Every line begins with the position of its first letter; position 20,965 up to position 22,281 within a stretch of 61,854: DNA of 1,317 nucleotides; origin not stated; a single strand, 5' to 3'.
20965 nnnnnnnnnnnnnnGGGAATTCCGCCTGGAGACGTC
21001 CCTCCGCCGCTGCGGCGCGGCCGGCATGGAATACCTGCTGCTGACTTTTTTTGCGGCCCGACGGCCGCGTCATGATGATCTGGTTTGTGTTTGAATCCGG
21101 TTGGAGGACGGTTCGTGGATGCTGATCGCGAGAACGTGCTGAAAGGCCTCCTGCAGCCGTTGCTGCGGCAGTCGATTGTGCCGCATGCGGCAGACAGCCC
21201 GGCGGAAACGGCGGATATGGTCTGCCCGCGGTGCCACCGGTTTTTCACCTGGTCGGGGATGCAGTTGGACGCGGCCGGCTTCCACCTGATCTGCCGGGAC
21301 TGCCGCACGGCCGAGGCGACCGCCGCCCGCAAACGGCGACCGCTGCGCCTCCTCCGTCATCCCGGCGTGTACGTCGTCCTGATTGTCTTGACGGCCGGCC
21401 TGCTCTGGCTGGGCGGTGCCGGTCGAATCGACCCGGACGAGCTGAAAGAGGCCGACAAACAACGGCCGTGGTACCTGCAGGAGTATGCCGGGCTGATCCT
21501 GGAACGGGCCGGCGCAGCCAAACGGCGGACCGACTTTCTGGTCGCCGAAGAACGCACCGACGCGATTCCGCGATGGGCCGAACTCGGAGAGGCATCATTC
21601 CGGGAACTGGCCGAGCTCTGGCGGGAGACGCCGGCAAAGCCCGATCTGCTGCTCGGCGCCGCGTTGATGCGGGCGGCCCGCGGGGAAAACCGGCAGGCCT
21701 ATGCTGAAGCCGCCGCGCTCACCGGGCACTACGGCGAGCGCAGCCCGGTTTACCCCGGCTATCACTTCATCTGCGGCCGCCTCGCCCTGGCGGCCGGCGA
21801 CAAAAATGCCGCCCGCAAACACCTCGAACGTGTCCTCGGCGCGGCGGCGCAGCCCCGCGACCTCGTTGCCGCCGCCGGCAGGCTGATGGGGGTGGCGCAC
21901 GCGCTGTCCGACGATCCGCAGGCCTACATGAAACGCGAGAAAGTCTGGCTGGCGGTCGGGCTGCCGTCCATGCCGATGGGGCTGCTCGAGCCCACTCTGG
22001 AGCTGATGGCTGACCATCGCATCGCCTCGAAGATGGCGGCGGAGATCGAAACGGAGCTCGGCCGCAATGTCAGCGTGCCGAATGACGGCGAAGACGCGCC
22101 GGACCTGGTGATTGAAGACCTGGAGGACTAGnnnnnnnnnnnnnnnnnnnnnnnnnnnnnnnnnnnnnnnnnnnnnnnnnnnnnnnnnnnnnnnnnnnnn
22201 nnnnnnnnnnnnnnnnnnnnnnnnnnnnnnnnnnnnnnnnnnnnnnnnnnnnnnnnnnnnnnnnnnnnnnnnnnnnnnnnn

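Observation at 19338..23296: Two consecutive zinc-ribbon/single-TM proteins followed without a gap by a rhomboid protease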

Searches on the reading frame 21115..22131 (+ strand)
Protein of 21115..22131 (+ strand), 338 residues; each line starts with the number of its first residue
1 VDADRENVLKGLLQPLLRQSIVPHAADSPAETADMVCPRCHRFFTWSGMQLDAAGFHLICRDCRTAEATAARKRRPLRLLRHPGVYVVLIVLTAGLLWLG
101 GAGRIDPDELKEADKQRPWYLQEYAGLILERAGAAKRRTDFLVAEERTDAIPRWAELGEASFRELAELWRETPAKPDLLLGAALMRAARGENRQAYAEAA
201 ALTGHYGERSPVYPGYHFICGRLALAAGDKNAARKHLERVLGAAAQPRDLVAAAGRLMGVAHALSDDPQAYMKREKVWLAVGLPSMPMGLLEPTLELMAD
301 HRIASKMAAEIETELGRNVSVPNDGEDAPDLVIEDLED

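Call 3: search_protein_families(library=pfam, proteins=[window:21217-22131:+], max_evalue=0.1)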
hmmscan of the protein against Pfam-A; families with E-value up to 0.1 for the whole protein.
window:21217-22131:+ (304 aa): 0 families

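Call 4: search_protein_families(library=ncbifam, proteins=[window:21217-22131:+], max_evalue=0.1)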
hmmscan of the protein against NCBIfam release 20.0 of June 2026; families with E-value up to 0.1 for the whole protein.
window:21217-22131:+ (304 aa): 1 family
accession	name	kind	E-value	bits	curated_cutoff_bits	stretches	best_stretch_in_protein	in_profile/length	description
TIGR03939.1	PGA_TPR_OMP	equivalog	0.096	10.8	366.65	0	135-232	113-203/800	poly-beta-1,6 N-acetyl-D-glucosamine export porin PgaA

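Call 6: find_homologous_proteins(query=window:21217-22131:+)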
Query window:21217-22131:+ (304 aa): 1 proteins with E <= 0.001 among 8000 candidates.
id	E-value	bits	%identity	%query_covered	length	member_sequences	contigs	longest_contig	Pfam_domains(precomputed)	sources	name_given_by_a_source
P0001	8.6e-200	680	100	100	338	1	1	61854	-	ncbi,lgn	-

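Call 16: search_protein_representatives(protein=window:21217-22131:+)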
Query: 304 residues. Proteins with E-value up to 0.001 (for the whole library): 82; up to 1e-10: 59; up to 1e-30: 5. The best 82 are listed.
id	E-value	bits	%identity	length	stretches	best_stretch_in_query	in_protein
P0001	2.7e-200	680.4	100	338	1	1-304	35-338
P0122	8.2e-68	245.4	41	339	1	2-303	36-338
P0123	4.2e-62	226.6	43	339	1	2-302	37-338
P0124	2.7e-59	217.4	39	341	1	2-304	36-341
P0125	5.5e-34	134.3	35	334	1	1-218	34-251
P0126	2.9e-27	112.2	34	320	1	2-213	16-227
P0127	6.1e-26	107.9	34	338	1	2-283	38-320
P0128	8.4e-26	107.4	32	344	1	2-235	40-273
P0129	1.0e-25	107.1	32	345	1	2-212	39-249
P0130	8.0e-24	100.9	31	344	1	2-202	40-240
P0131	1.6e-23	99.9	33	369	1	2-213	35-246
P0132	4.0e-23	98.6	30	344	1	3-295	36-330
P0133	5.7e-23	98.1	27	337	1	2-302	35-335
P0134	6.3e-23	98.0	31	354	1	1-213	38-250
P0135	7.4e-23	97.8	33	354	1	2-304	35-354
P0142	5.6e-20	88.3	27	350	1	2-275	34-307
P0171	6.1e-12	61.9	24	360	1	2-211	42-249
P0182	2.4e-10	56.7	24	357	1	3-208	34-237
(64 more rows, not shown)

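Call 22: find_encoding_contigs(protein=P0128, flank=5000, max_places=2)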
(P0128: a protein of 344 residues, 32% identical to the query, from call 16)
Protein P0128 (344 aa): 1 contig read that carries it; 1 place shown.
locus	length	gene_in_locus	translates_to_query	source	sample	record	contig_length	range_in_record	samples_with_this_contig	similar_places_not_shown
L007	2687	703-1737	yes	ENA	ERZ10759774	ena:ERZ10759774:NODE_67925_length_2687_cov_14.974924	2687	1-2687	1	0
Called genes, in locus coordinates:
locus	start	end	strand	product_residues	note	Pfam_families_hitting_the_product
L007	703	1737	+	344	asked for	-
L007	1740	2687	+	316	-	?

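Call 27: search_protein_families(library=pfam, alignment_id=A1, max_evalue=0.05)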
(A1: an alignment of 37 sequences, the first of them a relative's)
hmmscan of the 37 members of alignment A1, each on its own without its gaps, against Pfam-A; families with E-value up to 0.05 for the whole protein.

A. member 1, P0001 (338 aa): 0 families

B. families by the number of members that match (of 37 scanned): 27 families (the first 25 are shown)
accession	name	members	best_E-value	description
PF00643.29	zf-B_box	17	3e-05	B-box zinc finger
PF25058.1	ARM_TT21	6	4.5e-05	Tetratricopeptide repeat protein 21 ARM repeat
PF07719.23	TPR_2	6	0.00011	Tetratricopeptide repeat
PF22586.1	ANCHR-like_BBOX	5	0.00053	ANCHR-like B-box zinc-binding domain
PF02318.22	FYVE_2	5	0.00059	FYVE-type zinc finger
PF13432.12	TPR_16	4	0.0014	Tetratricopeptide repeat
PF14559.12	TPR_19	3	0.0011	Tetratricopeptide repeat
PF05458.17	Siva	3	0.012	Cd27 binding protein (Siva)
PF25206.1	DUF7836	2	0.0015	Domain of unknown function (DUF7836)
PF13428.12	TPR_14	2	0.0017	Tetratricopeptide repeat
PF25287.1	zf-B_box_Trim66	1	0.00032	Trim66, B-box zinc-binding domain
PF13174.12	TPR_6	1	0.0016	Tetratricopeptide repeat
PF13424.12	TPR_12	1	0.0044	Tetratricopeptide repeat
PF12895.13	ANAPC3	1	0.0067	Anaphase-promoting complex, cyclosome, subunit 3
PF03966.22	Trm112p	1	0.0068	Trm112p-like protein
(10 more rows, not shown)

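Call 31: predict_structure(alignment_id=A1)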
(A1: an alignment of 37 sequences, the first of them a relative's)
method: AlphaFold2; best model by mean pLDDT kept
length: 338 residues; sequences in the alignment: 37
mean_pLDDT: 92.3   pTM: 0.76
mean pLDDT of the five models: 92.3, 91.7, 91.4, 90.2, 89.8
residues with pLDDT >= 90: 266; 70-90: 55; 50-70: 17; < 50: 0
segments of 3 or more residues with pLDDT < 50: none
pLDDT, mean of each block of 10 residues (from residue 1): 83 80 93 96 97 95 95 90 95 96 91 97 97 98 98 98 98 98 98 98 95 96 98 98 80 78 87 96 92 97 96 94 71 63
secondary structure, 60 per line:
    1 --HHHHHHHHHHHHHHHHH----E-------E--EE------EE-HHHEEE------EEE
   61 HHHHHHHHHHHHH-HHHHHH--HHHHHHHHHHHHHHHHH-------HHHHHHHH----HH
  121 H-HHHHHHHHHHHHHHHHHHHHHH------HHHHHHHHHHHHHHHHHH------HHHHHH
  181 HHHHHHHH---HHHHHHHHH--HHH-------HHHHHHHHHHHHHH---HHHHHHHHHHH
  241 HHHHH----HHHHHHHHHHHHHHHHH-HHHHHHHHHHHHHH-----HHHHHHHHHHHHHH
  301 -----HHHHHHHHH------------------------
elements in order: H3-19 E49-51 E58-60 H61-73 H75-80 H83-99 H107-114 H123-144 H151-168 H175-188 H192-200 H213-226 H230-245 H250-266 H268-281 H287-300 H306-314

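Call 38: find_encoding_contigs(protein=P0182, flank=5000, max_places=2)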
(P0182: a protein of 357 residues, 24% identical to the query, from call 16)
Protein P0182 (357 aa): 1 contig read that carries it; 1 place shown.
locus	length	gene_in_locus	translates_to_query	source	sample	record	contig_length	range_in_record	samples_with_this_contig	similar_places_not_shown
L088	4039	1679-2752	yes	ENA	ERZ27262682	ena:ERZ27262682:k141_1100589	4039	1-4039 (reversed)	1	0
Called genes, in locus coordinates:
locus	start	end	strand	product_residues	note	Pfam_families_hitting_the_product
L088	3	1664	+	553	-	?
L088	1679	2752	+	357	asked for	-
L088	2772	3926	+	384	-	PF01694:Rhomboid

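Call 39: find_encoding_contigs(protein=P0171, flank=5000, max_places=2)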
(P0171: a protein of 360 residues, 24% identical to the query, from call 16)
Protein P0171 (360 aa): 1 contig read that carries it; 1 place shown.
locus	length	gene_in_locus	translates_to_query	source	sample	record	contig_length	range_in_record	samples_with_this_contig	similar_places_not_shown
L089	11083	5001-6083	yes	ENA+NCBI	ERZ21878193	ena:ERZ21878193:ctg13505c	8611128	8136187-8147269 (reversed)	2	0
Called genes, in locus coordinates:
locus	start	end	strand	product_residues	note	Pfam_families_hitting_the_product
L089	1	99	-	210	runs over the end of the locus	PF00857:Isochorismatase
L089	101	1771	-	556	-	PF07498:Rho_N, PF07497:Rho_RNA_bind, PF00006:ATP-synt_ab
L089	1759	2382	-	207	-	PF01121:CoaE, PF13238:AAA_18 (faint)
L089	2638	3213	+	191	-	PF00293:NUDIX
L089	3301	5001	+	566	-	PF13360:PQQ_2 (weak)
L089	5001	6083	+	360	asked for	-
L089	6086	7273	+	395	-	PF01694:Rhomboid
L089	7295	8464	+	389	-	PF01546:Peptidase_M20, PF07687:M20_dimer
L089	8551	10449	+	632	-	-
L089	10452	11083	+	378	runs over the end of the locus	PF00583:Acetyltransf_1 (weak), PF13527:Acetyltransf_9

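Call 40: find_encoding_contigs(protein=P0142, flank=5000, max_places=2)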
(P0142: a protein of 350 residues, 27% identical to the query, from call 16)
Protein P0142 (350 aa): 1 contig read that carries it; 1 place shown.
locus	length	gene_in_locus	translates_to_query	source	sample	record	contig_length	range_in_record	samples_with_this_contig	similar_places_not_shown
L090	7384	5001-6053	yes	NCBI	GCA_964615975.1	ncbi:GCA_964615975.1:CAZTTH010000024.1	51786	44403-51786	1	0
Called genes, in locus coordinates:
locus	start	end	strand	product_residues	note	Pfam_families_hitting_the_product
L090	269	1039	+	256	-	PF00318:Ribosomal_S2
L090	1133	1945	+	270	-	PF00889:EF_TS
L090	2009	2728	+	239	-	PF00696:AA_kinase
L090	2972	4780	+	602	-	PF13360:PQQ_2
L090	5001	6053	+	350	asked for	-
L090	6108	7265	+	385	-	PF01694:Rhomboid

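Call 66: search_protein_families(library=padloc, proteins=[window:21115-22131:+], max_evalue=0.01)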
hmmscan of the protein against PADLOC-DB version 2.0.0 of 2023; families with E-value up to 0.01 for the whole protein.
window:21115-22131:+ (338 aa): 0 families

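Call 67: search_solved_structures(query=A1, max_evalue=0.1)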
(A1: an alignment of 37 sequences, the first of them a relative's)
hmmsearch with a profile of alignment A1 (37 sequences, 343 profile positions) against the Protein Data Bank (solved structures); distinct sequences matched with E-value up to 0.1: 32.
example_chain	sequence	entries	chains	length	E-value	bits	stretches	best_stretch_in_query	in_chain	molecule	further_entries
4y6c_A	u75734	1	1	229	1.2e-06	31.2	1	182-248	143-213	ANSERINA PUTATIVE KINESIN LIGHT chain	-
3ieg_A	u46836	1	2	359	1e-05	28.1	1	214-295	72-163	DnaJ homolog subfamily C member 3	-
2y4t_A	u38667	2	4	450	3e-05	26.5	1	214-295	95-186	DNAJ HOMOLOG SUBFAMILY C MEMBER 3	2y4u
7kdt_A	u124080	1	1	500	9.1e-05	25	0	194-271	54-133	Mitochondrial import receptor subunit TOM70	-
9pkq_A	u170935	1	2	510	0.00012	24.5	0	194-271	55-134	Mitochondrial import receptor subunit TOM70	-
4r7s_A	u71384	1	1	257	0.00014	24.3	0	183-266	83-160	Tetratricopeptide repeat protein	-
4y6w_A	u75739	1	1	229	0.00015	24.3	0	182-248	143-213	NaB(AB)3ACb - light chain TPR-like repeats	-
7dhg_C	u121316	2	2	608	0.00023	23.6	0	195-271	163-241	Mitochondrial import receptor subunit TOM70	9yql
9yr4_A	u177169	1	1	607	0.00025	23.5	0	195-271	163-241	Mitochondrial import receptor subunit TOM70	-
4xi0_A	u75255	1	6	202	0.00063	22.2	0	187-243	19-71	Magnetosome protein MamA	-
5lfl_A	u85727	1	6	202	0.0015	21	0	187-243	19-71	Magnetosome protein MamA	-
2das_A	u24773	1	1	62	0.0021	20.5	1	20-61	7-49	Zinc finger MYM-type protein 5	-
8ams_C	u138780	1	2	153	0.0028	20.1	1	6-53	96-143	Tripartite motif-containing protein 2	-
9k7u_A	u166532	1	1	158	0.005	19.3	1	175-281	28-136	Heter-Zn2-HEHE-22A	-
8ump_A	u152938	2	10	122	0.0055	19.1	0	208-242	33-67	T33-ml35-redesigned-TPR-domain-fold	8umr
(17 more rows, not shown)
